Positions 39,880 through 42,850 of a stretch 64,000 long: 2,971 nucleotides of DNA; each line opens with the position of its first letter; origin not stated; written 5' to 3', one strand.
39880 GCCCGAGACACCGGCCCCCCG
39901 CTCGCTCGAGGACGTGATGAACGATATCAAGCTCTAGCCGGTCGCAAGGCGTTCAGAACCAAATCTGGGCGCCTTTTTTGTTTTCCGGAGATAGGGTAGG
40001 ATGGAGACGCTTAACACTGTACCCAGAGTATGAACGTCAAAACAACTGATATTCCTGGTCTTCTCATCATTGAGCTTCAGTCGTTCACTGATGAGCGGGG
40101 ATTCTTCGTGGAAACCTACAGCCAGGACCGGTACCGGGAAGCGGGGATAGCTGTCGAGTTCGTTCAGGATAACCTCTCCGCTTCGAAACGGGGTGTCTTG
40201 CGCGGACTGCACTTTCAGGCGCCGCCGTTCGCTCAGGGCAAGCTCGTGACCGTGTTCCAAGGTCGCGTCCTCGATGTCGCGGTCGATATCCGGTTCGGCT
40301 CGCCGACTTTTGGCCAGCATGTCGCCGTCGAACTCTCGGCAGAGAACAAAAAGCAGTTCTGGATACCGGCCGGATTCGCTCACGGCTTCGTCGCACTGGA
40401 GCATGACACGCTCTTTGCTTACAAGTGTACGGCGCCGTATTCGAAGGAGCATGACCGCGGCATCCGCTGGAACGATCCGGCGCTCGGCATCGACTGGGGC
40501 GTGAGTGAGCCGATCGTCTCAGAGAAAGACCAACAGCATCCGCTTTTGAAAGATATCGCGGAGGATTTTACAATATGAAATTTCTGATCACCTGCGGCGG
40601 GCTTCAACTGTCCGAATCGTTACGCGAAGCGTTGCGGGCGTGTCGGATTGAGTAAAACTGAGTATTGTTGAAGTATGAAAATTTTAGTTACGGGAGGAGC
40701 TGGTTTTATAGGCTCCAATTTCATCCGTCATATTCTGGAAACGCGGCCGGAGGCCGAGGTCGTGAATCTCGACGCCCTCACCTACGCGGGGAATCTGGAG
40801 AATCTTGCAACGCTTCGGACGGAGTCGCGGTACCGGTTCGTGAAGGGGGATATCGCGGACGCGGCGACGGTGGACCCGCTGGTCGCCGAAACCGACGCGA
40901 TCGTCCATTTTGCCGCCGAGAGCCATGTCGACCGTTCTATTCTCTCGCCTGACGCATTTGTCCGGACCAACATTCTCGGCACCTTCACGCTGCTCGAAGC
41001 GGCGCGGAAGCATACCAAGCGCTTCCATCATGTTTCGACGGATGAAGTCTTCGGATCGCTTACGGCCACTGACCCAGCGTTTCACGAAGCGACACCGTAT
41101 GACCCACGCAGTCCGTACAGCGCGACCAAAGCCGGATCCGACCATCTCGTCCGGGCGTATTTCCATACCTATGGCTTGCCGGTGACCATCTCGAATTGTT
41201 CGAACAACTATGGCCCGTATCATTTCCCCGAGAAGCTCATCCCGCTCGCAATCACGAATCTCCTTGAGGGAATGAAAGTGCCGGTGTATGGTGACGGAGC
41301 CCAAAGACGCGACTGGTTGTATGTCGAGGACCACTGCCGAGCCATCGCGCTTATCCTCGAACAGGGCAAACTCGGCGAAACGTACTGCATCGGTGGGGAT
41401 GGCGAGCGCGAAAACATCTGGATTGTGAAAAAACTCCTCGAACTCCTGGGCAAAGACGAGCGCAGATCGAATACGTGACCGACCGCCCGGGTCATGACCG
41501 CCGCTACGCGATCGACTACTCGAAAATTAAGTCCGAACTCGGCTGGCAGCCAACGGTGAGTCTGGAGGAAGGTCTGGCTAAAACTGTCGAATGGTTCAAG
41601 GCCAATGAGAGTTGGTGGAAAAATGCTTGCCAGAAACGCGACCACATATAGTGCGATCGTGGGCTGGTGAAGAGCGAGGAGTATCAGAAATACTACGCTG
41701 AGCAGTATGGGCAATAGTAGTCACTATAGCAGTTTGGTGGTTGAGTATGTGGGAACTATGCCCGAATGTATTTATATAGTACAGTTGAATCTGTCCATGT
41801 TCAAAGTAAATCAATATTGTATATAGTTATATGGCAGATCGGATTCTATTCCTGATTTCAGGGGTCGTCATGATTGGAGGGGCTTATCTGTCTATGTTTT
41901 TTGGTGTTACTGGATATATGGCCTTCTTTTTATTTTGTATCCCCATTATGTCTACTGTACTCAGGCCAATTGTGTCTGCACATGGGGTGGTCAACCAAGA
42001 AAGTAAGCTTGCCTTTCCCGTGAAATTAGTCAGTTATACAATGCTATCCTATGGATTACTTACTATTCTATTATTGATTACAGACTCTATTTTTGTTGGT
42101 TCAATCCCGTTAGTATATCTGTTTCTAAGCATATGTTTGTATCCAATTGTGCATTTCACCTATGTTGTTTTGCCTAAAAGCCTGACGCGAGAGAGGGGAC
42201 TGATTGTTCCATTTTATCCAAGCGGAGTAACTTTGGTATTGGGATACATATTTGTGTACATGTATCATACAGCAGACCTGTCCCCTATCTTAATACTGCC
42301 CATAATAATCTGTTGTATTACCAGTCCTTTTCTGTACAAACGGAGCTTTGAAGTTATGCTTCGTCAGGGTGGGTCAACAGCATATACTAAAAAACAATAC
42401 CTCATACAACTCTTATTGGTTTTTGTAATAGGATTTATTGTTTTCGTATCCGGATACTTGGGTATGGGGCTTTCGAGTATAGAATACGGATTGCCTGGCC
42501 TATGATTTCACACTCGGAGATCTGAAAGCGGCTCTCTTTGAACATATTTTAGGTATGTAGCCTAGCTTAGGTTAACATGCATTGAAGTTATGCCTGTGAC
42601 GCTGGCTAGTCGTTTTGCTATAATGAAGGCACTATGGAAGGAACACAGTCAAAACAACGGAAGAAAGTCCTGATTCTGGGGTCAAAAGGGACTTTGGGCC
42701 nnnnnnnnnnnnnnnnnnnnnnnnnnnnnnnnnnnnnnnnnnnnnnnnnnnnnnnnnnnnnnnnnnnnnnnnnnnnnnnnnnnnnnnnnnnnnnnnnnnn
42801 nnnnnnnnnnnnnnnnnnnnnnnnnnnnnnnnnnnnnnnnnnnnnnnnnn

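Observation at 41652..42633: ~1-kb low-GC insertion carrying a polytopic membrane gene inside the dTDP-rhamnose cluster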

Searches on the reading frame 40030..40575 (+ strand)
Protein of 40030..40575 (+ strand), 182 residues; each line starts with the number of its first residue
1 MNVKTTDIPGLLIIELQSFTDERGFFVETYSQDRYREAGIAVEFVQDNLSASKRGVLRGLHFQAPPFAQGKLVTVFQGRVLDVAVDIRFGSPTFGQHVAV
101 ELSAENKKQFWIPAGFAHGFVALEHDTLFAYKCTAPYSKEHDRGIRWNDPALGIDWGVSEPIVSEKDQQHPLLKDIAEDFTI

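Call 5: search_protein_families(library=pfam, proteins=[window:40030-40575:+], max_evalue=1)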
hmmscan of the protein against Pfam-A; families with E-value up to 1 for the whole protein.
window:40030-40575:+ (182 aa): 1 family
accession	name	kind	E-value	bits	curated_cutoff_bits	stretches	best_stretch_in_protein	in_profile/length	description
PF00908.23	dTDP_sugar_isom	-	1.1e-75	253.4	27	1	6-175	2-168/168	dTDP-4-dehydrorhamnose 3,5-epimerase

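Call 46: find_encoding_contigs(protein=window:40030-40575:+, flank=4000, max_places=6)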
Protein window:40030-40575:+ (182 aa): 1 contig read that carries it; 1 place shown.
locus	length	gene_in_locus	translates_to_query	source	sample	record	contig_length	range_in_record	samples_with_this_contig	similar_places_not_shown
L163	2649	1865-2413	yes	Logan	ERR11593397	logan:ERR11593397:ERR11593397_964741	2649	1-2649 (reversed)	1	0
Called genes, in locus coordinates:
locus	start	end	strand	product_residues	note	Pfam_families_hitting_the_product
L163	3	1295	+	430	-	?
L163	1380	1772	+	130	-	PF13083:KH_KhpA-B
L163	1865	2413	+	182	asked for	PF00908:dTDP_sugar_isom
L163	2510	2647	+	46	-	?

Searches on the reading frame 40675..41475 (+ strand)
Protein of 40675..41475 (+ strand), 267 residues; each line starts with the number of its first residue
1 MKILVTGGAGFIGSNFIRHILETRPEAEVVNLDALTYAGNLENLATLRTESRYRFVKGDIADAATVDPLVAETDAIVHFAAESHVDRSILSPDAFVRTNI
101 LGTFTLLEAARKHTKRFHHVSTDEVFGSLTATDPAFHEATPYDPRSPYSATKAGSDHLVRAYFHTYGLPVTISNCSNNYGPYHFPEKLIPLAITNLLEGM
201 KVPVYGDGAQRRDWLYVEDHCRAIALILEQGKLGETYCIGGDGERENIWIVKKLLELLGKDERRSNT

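Call 5: search_protein_families(library=pfam, proteins=[window:40675-41475:+], max_evalue=1)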
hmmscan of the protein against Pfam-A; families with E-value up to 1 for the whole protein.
window:40675-41475:+ (267 aa): 12 families
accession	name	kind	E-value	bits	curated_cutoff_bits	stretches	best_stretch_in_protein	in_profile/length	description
PF16363.11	GDP_Man_Dehyd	-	4.5e-78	263.5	27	1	4-253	1-269/332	GDP-mannose 4,6 dehydratase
PF01370.27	Epimerase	-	2.7e-68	230.4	20.9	1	3-240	1-240/240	NAD dependent epimerase/dehydratase family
PF01073.25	3Beta_HSD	-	7.1e-20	71.6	22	1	4-224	1-225/280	3-beta hydroxysteroid dehydrogenase/isomerase family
PF07993.18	NAD_binding_4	-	1.6e-17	64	20.1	1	5-177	1-206/258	Male sterility protein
PF04321.23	RmlD_sub_bind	-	3.8e-16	59.4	27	1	1-164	1-141/287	RmlD substrate binding domain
PF02719.21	Polysacc_synt_2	-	2.8e-14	53.4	20.2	1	3-124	1-130/293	Polysaccharide biosynthesis protein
PF13460.12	NAD_binding_10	-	1.3e-06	28.8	27.2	1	7-161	1-133/184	NAD(P)H-binding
PF00106.31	adh_short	-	0.00021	21.3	26.6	1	3-164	3-165/195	short chain dehydrogenase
PF08659.16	KR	-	0.034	14.5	22.6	1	3-74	3-76/180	KR domain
PF05368.20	NmrA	-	0.14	12.2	27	1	2-80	4-77/298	NmrA-like family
PF00044.30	Gp_dh_N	-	0.17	12.6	31.7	1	7-63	6-59/101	Glyceraldehyde 3-phosphate dehydrogenase, NAD binding domain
PF03435.24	Sacchrp_dh_NADP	-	0.19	12.5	25.1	1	8-81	5-77/129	Saccharopine dehydrogenase NADP binding domain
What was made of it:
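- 40675..41717 (+): rmlB (dTDP-glucose 4,6-dehydratase) with an interrupted reading frame. There is a 1-nt deletion between 41460 and 41461. A 42-nt in-frame insertion at 41625-41666 carries a TAG at 41649-41651. Positions 41652-41717 are the relic of the ancestral C-terminal tail (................*). Pfam matches GDP_Man_Dehyd and Epimerase (call 5).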

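Call 31: find_encoding_contigs(protein=window:40675-41475:+, flank=3000, max_places=6)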
Protein window:40675-41475:+ (267 aa): no gene with exactly this product is on record in the collection.
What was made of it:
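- Tried and rejected: The truncated product is not on record (call 31).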

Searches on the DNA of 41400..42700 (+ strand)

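Call 78: search_rna_families(sources=[L002], threshold=evalue, max_evalue=1)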
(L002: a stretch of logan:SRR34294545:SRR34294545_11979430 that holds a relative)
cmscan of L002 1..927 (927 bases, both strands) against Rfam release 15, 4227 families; matches with E-value up to 1: 1.
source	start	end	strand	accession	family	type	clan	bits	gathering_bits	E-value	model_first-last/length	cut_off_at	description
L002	199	305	-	RF00303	snoR86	Gene; snRNA; snoRNA; HACA-box;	-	19.2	40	0.73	1-123/123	no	Small nucleolar RNA snoR86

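Call 79: search_rna_families(source=window, start=41400, end=42700, threshold=evalue, max_evalue=1)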
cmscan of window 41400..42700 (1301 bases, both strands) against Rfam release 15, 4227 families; matches with E-value up to 1: 0.
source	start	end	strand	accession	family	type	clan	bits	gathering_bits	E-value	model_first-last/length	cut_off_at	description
